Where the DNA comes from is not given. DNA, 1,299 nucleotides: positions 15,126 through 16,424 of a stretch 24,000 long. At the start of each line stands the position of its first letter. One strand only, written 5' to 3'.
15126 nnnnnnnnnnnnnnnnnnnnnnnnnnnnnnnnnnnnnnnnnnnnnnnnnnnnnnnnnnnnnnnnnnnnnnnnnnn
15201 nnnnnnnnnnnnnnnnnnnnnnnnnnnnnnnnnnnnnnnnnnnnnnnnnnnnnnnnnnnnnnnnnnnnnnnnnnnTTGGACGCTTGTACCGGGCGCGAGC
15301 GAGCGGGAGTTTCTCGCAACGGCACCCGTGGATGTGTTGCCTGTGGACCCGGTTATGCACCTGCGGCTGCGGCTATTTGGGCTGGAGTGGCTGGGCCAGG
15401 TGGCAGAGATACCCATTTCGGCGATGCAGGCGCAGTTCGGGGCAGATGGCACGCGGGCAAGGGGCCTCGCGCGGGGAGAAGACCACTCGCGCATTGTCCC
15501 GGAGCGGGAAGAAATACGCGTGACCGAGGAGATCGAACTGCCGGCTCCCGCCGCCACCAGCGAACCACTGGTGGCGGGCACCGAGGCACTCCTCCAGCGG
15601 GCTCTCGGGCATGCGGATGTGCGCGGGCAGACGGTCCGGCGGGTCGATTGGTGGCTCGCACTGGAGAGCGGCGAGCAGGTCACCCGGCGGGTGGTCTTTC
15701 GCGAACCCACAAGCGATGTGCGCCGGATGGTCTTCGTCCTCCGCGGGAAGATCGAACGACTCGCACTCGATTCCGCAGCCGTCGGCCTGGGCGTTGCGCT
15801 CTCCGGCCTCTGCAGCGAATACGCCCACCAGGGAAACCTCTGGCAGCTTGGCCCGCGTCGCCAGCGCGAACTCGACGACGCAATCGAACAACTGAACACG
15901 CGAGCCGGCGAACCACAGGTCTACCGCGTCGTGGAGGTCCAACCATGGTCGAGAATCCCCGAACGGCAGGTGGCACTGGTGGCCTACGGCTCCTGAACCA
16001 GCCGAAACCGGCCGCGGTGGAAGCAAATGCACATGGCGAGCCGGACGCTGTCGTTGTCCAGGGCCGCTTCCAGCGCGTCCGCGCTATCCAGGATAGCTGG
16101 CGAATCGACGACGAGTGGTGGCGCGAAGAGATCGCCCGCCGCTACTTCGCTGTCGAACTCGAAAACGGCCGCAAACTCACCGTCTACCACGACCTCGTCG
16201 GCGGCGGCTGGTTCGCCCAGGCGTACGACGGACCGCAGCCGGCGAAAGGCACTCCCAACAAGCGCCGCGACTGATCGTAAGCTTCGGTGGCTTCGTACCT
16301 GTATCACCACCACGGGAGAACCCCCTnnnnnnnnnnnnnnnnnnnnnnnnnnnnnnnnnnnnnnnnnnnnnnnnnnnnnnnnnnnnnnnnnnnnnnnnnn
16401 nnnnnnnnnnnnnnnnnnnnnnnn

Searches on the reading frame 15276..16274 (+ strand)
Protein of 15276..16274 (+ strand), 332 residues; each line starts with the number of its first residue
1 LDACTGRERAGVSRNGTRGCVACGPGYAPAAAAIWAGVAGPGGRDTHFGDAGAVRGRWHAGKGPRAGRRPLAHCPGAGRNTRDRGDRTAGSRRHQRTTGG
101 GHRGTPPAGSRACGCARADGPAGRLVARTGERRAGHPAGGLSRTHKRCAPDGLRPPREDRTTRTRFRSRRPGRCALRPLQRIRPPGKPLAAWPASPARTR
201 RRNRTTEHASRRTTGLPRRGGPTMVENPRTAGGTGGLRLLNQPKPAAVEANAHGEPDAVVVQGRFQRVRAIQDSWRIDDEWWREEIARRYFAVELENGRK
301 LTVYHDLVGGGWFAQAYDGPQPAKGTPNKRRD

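Call 6: search_protein_families(library=pfam, proteins=[window:15276-16274:+], max_evalue=0.01)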
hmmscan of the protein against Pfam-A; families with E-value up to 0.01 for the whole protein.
window:15276-16274:+ (332 aa): 1 family
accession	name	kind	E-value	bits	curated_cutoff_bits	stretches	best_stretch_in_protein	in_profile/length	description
PF20114.4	DUF6504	-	0.004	17.8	24.2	1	247-306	18-83/103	Domain of unknown function (DUF6504)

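Call 9: search_protein_families(library=ncbifam, proteins=[window:15276-16274:+], max_evalue=0.01)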
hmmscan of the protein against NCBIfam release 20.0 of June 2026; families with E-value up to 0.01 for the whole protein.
window:15276-16274:+ (332 aa): 0 families

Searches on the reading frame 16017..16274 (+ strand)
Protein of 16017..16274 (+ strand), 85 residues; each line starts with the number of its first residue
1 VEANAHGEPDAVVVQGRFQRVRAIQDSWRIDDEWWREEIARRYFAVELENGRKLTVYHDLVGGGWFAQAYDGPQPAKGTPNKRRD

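Call 62: search_protein_families(library=pfam, proteins=[window:16017-16274:+], max_evalue=0.01)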
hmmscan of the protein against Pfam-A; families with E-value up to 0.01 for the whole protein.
window:16017-16274:+ (85 aa): 1 family
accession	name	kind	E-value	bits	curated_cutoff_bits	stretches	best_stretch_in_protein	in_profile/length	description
PF20114.4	DUF6504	-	0.00071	20.2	24.2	1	1-59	19-83/103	Domain of unknown function (DUF6504)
